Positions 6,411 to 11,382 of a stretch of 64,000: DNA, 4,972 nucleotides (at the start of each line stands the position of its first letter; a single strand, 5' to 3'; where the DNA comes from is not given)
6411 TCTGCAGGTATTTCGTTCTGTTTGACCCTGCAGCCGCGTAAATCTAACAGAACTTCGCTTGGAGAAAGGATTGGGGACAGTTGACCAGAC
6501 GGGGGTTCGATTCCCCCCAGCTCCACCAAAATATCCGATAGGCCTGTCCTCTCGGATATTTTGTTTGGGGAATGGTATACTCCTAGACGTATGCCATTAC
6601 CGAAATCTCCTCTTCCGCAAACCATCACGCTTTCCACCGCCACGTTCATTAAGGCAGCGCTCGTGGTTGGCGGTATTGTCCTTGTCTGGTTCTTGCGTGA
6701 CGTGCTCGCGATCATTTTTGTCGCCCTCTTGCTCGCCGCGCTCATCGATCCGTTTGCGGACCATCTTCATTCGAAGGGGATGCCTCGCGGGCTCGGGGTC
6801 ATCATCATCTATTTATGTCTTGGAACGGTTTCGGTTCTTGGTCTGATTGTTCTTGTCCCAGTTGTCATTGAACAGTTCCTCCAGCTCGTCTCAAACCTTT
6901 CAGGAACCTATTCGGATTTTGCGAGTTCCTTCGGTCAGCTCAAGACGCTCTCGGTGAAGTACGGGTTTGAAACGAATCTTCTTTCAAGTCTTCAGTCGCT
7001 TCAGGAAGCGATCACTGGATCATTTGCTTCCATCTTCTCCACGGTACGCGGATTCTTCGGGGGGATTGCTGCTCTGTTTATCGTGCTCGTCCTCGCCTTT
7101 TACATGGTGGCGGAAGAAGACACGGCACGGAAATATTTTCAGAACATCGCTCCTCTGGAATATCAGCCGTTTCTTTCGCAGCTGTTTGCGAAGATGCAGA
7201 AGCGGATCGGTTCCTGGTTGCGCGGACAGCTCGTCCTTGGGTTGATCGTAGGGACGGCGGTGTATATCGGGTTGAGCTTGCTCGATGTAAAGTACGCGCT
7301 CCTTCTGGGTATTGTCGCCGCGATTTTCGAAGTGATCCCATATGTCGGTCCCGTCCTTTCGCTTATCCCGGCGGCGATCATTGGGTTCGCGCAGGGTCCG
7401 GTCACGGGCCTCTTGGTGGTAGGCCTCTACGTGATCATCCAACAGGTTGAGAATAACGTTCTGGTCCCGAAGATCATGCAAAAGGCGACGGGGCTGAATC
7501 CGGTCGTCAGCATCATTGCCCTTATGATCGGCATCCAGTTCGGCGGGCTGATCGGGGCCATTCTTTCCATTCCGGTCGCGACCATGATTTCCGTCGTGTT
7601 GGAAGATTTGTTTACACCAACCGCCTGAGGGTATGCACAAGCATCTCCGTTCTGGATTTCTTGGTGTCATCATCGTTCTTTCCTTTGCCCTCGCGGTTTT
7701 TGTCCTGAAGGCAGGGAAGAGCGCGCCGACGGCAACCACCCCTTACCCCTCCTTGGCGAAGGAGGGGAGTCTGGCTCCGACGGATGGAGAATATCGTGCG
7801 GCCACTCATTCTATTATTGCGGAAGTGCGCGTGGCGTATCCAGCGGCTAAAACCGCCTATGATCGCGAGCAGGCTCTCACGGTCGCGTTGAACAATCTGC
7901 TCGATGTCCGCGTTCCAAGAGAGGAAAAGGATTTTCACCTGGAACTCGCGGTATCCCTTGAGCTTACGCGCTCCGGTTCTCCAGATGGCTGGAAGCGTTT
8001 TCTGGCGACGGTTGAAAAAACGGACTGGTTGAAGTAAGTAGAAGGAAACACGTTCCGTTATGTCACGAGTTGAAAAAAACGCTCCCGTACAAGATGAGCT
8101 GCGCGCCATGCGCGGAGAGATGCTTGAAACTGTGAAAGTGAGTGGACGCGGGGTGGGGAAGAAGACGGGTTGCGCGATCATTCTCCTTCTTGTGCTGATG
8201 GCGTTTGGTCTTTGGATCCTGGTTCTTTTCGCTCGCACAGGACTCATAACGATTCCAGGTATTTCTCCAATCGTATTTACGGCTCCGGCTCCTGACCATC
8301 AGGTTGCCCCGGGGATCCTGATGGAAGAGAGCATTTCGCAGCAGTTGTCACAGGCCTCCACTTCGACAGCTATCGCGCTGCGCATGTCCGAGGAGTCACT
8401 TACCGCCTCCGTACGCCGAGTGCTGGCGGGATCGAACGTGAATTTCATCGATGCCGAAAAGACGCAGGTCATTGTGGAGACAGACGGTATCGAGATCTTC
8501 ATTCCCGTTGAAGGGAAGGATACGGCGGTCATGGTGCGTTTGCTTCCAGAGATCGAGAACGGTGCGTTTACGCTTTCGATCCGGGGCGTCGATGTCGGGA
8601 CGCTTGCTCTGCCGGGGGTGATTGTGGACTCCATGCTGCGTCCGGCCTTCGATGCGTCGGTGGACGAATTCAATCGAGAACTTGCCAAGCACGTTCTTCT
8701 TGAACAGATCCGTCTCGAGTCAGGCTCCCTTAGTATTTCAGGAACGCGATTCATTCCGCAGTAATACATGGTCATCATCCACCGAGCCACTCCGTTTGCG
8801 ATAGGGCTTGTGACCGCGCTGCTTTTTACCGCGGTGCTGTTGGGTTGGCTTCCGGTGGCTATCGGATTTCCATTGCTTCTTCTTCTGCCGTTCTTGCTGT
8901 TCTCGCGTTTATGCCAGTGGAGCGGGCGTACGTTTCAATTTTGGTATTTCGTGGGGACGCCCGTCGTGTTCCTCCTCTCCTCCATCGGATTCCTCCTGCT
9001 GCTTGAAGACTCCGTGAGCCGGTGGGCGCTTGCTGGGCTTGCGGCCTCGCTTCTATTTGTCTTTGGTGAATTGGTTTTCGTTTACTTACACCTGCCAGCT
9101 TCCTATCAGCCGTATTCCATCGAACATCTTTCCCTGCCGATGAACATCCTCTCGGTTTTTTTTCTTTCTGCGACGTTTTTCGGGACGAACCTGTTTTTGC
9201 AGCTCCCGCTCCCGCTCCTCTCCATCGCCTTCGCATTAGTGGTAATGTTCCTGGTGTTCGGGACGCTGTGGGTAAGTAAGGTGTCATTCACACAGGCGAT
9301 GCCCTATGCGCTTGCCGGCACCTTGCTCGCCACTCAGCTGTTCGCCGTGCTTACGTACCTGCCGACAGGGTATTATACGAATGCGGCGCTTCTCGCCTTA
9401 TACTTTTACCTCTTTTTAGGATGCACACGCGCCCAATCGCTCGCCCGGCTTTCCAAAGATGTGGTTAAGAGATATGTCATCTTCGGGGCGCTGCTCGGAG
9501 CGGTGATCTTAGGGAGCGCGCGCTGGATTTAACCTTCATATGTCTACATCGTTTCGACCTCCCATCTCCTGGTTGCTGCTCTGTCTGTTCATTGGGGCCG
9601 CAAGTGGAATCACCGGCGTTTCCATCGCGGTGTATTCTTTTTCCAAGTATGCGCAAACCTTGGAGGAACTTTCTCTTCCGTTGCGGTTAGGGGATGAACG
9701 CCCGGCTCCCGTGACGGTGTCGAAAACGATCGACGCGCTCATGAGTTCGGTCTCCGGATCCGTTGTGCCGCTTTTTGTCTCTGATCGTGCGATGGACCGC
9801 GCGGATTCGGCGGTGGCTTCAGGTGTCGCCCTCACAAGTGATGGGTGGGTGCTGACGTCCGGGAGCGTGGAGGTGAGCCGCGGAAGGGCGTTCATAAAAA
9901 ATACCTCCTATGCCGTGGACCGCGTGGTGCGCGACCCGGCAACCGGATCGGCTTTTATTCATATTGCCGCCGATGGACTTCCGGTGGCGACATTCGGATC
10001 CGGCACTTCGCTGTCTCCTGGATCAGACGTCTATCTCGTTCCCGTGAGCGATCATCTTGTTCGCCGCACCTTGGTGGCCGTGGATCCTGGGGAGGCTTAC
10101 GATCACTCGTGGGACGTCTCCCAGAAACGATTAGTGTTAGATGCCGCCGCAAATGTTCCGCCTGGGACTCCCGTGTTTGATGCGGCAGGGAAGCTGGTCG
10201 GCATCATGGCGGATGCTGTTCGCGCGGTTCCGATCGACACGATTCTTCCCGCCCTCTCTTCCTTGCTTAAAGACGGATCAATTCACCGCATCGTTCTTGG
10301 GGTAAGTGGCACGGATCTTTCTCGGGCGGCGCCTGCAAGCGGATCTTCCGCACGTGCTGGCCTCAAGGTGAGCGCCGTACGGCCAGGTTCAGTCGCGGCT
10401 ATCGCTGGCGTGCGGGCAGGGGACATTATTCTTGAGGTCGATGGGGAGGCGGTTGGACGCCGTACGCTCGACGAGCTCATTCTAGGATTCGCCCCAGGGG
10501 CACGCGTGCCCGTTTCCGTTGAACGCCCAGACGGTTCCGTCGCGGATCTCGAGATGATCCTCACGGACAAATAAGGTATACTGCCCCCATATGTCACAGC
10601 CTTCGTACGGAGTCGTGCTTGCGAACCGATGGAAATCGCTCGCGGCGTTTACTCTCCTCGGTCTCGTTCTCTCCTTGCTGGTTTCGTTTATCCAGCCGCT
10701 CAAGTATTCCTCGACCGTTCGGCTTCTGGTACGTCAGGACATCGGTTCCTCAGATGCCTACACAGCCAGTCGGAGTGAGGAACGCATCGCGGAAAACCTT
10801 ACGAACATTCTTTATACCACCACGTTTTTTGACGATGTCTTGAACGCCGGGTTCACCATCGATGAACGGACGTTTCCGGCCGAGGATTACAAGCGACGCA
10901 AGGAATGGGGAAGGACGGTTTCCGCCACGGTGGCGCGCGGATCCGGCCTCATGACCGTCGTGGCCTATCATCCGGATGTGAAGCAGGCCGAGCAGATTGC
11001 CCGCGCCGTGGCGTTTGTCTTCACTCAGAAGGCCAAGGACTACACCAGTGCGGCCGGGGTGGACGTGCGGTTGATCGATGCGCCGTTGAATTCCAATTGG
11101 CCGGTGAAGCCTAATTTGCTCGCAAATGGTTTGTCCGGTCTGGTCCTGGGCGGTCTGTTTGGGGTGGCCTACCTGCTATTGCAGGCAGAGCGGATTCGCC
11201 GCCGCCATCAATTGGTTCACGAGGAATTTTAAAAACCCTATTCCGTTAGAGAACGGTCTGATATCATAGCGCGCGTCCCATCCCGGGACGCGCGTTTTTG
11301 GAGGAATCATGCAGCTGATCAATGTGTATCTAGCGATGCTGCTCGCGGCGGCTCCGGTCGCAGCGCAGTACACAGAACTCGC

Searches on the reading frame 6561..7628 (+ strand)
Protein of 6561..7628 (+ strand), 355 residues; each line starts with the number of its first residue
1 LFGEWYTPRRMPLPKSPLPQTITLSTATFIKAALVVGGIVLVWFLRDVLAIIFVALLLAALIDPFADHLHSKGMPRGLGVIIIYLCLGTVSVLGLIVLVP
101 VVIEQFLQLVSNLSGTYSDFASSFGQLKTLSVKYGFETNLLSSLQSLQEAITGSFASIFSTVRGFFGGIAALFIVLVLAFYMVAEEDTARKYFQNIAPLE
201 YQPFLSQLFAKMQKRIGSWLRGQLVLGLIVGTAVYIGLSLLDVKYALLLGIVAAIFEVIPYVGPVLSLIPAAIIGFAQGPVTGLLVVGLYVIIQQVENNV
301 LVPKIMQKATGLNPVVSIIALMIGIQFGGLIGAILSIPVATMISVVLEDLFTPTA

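Call 18: search_protein_families(library=pfam, proteins=[window:6561-7628:+], max_evalue=0.00001)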
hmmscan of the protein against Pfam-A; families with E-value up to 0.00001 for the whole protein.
window:6561-7628:+ (355 aa): 1 family
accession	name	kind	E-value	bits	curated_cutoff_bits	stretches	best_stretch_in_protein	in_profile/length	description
PF01594.21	AI-2E_transport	-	2.7e-66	224.4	34.3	1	30-349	3-325/327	AI-2E family transporter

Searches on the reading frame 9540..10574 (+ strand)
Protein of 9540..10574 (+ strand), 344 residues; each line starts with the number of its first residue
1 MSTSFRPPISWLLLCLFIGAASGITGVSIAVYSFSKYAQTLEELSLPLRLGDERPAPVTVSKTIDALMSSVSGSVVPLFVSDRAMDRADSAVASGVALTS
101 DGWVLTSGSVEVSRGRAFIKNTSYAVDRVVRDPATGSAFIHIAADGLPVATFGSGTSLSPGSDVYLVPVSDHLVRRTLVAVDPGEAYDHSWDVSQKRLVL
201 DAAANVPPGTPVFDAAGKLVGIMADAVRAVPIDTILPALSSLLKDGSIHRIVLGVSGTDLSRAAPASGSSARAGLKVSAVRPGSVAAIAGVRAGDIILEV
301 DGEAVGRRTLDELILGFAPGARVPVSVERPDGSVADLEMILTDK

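Call 18: search_protein_families(library=pfam, proteins=[window:9540-10574:+], max_evalue=0.00001)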
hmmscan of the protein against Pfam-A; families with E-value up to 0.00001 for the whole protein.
window:9540-10574:+ (344 aa): 4 families
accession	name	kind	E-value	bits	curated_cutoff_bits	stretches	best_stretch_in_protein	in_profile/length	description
PF17820.7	PDZ_6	-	1.9e-11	44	27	1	277-313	2-36/54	PDZ domain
PF13365.12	Trypsin_2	-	1.6e-08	35.8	27.6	1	93-222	1-144/144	Trypsin-like peptidase domain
PF13180.12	PDZ_2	-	8.4e-08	32.8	27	1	253-331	3-71/80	PDZ domain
PF00595.29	PDZ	-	2.4e-06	28.3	23.2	1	267-314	23-66/81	PDZ domain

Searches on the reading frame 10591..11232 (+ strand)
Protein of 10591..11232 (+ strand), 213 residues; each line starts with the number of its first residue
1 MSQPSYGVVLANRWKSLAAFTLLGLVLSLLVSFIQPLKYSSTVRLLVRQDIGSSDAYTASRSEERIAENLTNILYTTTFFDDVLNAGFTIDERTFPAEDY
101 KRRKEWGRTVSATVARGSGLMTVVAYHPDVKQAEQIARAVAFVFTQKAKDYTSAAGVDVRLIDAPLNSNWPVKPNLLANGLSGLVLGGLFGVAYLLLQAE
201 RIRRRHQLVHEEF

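Call 3: search_protein_families(library=pfam, proteins=[window:10591-11232:+], max_evalue=0.1)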
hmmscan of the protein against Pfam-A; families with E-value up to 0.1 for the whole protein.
window:10591-11232:+ (213 aa): 4 families
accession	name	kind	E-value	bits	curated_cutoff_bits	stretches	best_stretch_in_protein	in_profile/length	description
PF02706.20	Wzz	-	7e-06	26.7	25.5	1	9-53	11-55/91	Chain length determinant protein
PF13807.11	GNVR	-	1.9e-05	24.9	27.7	1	154-198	36-80/82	G-rich domain on putative tyrosine kinase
PF06305.16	LapA_dom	-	0.0032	17.8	28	0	181-207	28-55/64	Lipopolysaccharide assembly protein A domain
PF09490.15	CbtA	-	0.082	13.2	30.7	0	119-200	20-98/239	Probable cobalt transporter subunit (CbtA)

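Call 90: search_protein_families(library=ncbifam, proteins=[window:10591-11232:+], max_evalue=0.01)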
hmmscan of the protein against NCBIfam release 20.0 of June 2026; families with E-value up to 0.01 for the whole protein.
window:10591-11232:+ (213 aa): 1 family
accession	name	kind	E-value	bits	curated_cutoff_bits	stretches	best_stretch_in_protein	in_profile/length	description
TIGR01006.1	polys_exp_MPA1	subfamily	5.3e-09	35.9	296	1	19-198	26-196/226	CspC family polysaccharide chain length determinant protein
